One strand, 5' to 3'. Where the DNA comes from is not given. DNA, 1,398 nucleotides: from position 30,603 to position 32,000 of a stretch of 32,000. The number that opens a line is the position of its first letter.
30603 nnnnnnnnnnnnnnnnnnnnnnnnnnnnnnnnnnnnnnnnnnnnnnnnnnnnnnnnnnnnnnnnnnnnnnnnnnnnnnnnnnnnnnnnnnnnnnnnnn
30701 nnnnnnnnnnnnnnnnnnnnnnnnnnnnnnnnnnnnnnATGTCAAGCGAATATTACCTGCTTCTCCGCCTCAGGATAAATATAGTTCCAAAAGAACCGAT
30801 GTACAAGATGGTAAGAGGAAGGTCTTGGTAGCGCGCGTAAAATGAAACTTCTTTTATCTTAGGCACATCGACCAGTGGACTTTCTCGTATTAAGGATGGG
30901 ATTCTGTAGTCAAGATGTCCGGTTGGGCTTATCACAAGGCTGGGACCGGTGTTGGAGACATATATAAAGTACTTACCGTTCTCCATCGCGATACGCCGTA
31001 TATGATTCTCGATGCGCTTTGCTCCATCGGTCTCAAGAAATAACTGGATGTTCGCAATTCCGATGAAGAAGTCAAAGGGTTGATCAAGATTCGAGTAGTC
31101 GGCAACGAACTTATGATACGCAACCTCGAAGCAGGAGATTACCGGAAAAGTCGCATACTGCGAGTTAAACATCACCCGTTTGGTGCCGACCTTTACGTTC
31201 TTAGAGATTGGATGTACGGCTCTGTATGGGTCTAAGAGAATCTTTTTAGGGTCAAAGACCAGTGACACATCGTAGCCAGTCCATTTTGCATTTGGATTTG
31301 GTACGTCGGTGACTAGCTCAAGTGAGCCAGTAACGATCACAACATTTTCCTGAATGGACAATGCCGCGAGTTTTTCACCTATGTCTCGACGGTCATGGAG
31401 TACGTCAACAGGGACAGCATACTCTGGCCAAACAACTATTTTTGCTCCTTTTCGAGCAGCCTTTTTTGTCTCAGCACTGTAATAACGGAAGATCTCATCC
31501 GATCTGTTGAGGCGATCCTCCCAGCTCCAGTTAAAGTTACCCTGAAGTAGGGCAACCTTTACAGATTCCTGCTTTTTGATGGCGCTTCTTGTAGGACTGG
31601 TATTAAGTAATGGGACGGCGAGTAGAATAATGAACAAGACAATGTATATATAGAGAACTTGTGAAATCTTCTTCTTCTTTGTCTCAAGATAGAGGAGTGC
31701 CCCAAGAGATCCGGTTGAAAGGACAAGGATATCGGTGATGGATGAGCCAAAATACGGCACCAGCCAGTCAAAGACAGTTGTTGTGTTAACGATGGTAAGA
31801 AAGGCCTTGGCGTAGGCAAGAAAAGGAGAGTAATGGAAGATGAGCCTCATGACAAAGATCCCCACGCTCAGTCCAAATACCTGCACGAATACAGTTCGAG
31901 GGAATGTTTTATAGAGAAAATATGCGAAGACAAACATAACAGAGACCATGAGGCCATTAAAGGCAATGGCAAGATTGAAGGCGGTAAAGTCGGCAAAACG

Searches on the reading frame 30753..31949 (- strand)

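Call 75: search_protein_families(library=pfam, proteins=[window:30753-31949:-], max_evalue=0.001)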
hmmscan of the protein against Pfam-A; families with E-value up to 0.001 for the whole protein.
window:30753-31949:- (398 aa): 1 family
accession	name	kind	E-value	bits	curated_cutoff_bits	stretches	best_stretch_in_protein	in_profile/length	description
PF00795.27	CN_hydrolase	-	1.3e-11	44.8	23.2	1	131-344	1-228/256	Carbon-nitrogen hydrolase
